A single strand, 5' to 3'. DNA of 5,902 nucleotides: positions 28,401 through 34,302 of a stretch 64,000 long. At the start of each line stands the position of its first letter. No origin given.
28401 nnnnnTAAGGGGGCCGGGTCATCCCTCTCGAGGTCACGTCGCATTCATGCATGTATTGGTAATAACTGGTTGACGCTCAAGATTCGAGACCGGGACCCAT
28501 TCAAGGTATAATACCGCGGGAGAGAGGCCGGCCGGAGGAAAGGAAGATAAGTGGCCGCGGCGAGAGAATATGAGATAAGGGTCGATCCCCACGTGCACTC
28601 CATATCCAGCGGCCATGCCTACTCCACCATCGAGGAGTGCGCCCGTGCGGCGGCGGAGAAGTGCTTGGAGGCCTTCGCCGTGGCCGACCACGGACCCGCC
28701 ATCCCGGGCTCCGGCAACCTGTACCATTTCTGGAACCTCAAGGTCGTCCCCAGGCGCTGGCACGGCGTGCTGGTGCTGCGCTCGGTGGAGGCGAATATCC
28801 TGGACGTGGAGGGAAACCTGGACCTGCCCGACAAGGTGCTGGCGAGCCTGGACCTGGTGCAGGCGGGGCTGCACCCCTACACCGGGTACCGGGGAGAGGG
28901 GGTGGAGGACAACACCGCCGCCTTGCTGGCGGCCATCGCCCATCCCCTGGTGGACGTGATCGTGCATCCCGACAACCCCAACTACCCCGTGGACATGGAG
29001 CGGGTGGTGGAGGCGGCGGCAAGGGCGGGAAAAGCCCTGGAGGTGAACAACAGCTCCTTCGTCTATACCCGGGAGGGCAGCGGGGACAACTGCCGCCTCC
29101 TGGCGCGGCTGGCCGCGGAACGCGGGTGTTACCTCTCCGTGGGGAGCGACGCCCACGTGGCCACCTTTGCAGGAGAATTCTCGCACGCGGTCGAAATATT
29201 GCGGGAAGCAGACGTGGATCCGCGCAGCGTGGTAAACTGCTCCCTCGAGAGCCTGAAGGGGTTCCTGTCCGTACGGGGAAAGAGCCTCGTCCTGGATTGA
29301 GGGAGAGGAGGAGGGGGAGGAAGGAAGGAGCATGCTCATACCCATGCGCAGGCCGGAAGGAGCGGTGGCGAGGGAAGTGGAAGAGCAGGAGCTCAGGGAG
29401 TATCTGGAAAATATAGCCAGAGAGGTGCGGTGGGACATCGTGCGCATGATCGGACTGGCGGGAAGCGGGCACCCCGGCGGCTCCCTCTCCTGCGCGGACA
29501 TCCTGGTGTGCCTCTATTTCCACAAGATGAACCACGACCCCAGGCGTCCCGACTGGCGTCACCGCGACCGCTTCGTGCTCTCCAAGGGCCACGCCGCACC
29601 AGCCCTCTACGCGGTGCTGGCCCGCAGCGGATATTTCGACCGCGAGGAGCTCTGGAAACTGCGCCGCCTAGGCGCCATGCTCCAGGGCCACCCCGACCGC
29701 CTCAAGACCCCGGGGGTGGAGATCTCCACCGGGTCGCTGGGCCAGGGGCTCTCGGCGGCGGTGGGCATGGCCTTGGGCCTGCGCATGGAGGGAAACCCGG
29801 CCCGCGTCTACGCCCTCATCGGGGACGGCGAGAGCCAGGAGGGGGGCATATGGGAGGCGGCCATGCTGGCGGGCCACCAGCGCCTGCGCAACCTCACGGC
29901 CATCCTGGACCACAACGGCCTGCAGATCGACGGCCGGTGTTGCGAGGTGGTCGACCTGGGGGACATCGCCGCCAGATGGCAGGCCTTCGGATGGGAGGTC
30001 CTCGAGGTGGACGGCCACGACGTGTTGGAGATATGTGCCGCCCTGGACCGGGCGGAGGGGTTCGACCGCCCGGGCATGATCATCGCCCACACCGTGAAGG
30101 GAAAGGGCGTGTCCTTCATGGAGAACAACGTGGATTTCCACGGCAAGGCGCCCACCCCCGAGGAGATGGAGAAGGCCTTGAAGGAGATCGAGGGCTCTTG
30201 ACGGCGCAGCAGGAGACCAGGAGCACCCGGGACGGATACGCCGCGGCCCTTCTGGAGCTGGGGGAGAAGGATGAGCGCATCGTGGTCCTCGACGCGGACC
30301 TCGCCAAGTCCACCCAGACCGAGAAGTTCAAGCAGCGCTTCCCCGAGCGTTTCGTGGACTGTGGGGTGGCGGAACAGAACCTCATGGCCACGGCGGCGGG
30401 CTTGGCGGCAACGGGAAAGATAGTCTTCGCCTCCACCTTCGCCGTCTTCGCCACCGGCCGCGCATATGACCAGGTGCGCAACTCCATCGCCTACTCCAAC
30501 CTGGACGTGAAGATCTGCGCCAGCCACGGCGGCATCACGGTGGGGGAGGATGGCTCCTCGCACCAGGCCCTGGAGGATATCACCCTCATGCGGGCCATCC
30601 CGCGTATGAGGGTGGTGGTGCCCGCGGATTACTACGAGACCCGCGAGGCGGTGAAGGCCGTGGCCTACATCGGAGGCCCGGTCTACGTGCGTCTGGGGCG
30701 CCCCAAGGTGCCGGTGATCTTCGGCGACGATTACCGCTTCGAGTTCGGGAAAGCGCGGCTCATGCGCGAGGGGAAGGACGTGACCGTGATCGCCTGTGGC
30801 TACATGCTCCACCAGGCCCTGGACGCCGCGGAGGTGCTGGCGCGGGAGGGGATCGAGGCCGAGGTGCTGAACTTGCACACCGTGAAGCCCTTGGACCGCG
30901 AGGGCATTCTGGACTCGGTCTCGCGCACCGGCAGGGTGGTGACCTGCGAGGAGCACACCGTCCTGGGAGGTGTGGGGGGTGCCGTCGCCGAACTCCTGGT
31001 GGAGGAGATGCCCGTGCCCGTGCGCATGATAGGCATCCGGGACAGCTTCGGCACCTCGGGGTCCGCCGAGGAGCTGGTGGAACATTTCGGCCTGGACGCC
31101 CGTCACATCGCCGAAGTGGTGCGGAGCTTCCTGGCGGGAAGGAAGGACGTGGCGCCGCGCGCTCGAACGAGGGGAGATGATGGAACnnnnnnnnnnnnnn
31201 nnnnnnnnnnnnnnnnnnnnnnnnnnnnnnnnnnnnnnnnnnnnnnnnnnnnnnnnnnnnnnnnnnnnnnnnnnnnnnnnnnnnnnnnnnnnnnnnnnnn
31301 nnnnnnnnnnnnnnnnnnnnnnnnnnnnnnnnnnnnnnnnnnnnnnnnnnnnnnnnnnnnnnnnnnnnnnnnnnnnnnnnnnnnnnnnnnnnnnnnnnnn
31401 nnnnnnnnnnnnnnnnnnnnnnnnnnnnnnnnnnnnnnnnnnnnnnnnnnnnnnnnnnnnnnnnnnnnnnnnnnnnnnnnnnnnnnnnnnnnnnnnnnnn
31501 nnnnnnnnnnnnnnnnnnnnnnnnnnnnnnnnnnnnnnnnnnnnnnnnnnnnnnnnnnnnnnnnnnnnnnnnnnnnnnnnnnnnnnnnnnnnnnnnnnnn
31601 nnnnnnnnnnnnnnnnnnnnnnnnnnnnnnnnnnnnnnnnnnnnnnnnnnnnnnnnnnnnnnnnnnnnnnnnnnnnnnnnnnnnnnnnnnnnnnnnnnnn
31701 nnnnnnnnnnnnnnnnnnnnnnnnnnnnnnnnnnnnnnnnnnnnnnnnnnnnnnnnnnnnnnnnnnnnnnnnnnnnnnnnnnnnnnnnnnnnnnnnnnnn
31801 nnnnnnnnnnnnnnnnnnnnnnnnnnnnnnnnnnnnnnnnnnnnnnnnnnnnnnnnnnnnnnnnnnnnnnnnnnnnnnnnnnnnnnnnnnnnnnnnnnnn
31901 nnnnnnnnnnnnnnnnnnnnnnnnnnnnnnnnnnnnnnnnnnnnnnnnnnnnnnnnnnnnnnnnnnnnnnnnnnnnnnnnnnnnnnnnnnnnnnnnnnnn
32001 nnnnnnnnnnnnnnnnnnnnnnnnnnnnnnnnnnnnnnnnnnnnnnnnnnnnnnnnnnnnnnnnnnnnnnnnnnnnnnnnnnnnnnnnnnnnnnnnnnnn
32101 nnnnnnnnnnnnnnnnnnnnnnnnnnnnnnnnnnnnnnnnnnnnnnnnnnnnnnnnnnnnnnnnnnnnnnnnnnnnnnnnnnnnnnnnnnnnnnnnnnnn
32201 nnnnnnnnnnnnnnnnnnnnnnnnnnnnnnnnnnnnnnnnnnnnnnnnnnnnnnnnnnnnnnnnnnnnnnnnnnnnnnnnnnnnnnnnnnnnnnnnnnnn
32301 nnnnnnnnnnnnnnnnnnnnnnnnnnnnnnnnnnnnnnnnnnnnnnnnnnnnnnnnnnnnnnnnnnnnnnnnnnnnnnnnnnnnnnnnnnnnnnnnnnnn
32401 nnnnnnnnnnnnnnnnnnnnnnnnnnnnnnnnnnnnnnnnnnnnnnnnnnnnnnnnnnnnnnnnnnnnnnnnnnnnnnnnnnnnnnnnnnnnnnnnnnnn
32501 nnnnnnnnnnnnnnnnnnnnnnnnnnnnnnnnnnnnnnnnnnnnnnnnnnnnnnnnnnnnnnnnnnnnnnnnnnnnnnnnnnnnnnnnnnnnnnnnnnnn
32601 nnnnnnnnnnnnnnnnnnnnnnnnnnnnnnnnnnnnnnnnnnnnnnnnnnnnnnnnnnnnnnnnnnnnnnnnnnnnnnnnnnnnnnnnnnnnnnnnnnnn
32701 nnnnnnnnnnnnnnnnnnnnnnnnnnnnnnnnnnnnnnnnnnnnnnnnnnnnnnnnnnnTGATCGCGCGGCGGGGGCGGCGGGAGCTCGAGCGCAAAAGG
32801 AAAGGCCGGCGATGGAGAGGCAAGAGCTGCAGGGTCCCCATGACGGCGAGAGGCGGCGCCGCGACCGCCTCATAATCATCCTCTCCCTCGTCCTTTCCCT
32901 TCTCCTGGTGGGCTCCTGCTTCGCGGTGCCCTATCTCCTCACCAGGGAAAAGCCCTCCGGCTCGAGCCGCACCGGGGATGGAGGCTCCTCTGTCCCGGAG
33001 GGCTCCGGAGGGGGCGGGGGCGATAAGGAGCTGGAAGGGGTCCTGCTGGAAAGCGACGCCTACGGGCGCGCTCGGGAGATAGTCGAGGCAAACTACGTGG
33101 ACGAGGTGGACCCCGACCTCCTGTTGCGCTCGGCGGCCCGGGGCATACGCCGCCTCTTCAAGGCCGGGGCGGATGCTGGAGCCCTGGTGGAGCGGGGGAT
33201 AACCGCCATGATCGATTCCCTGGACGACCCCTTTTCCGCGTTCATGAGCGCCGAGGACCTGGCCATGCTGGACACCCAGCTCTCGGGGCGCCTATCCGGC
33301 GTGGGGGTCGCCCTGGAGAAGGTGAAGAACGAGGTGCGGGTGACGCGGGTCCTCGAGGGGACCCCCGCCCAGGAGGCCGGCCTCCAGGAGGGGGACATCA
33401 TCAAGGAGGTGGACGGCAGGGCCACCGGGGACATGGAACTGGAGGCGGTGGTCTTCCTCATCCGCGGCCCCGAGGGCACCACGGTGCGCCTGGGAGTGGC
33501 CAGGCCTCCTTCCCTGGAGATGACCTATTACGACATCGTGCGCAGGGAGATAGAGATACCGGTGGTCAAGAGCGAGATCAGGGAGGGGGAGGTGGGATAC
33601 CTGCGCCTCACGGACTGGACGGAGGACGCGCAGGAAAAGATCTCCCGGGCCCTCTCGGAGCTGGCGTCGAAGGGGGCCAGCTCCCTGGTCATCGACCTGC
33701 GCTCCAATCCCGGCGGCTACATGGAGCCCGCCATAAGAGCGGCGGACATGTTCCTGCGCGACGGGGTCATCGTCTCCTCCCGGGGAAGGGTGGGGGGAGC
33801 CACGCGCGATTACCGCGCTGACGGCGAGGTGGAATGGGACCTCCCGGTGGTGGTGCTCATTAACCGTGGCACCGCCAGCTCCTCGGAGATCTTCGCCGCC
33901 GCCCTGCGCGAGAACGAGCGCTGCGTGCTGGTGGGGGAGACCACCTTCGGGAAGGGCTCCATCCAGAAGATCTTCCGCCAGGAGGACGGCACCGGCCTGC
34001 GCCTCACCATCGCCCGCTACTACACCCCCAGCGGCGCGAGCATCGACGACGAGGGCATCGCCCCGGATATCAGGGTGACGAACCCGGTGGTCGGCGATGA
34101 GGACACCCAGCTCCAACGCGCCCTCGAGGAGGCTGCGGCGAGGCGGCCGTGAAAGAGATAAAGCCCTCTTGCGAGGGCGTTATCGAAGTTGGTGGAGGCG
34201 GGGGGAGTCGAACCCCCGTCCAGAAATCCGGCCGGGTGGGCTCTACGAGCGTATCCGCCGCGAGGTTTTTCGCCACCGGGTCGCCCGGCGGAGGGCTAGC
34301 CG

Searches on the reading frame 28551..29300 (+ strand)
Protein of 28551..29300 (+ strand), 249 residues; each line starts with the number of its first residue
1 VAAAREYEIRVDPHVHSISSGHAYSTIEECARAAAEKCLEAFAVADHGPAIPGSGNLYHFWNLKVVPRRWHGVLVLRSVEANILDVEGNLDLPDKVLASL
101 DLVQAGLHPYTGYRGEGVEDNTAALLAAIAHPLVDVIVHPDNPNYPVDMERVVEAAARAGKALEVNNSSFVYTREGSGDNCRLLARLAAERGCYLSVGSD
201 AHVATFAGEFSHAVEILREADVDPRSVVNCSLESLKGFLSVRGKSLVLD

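Call 23: search_protein_families(library=pfam, proteins=[window:28551-29300:+], max_evalue=0.0001)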
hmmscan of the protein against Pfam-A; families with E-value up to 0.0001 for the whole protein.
window:28551-29300:+ (249 aa): 1 family
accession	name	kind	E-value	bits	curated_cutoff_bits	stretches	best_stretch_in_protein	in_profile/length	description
PF02811.25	PHP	-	5.8e-06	27.2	26.4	1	13-50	2-40/164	PHP domain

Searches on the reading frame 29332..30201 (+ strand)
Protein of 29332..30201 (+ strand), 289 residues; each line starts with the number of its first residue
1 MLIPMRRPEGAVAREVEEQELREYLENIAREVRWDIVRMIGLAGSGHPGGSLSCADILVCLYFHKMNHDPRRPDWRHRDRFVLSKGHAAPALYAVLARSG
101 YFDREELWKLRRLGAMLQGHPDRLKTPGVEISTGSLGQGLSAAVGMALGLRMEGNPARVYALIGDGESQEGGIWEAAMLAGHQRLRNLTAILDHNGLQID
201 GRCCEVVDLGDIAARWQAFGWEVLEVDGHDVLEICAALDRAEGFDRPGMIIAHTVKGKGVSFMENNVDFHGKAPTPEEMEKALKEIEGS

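Call 23: search_protein_families(library=pfam, proteins=[window:29332-30201:+], max_evalue=0.0001)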
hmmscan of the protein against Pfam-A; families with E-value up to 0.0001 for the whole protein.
window:29332-30201:+ (289 aa): 4 families
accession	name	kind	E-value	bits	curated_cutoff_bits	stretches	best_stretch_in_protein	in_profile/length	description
PF00456.26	Transketolase_N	-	4.4e-59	200.6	22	1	29-281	6-270/334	Transketolase, thiamine diphosphate binding domain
PF13292.11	DXP_synthase_N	-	5.8e-12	45.9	21.2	1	23-200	16-176/274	1-deoxy-D-xylulose-5-phosphate synthase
PF00676.26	E1_dh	-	4.7e-07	29.5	22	1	134-246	101-216/300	Dehydrogenase E1 component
PF09364.15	XFP_N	-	2.4e-05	23.7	23.7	1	125-235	131-241/364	XFP N-terminal domain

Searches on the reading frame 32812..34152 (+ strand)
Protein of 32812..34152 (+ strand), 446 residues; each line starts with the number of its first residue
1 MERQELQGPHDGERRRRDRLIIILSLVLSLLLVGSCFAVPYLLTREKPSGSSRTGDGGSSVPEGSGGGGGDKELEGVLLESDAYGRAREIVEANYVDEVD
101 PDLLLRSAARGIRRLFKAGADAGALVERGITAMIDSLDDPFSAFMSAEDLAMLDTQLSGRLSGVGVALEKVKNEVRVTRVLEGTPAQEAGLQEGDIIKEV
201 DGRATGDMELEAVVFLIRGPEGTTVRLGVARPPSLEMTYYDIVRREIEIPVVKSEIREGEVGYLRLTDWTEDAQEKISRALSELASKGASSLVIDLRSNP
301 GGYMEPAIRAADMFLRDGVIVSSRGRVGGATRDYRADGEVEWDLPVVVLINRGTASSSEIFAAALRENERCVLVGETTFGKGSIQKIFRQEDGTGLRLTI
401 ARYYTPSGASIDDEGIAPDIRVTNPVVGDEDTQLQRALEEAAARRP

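Call 23: search_protein_families(library=pfam, proteins=[window:32812-34152:+], max_evalue=0.0001)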
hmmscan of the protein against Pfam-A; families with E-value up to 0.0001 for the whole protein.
window:32812-34152:+ (446 aa): 5 families
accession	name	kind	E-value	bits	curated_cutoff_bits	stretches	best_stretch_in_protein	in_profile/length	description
PF03572.23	Peptidase_S41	-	1e-56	191.5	24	1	261-422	2-165/165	Peptidase family S41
PF17820.7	PDZ_6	-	4.1e-14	52.5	27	1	176-231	1-54/54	PDZ domain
PF00595.29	PDZ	-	4.6e-11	43.4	23.2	1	162-229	10-80/81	PDZ domain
PF13180.12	PDZ_2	-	1.2e-09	38.8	27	1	164-232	3-70/80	PDZ domain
PF22694.1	CtpB_N-like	-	5.1e-06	27.3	27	0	120-148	56-84/85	Activating protease CtpB N-terminal domain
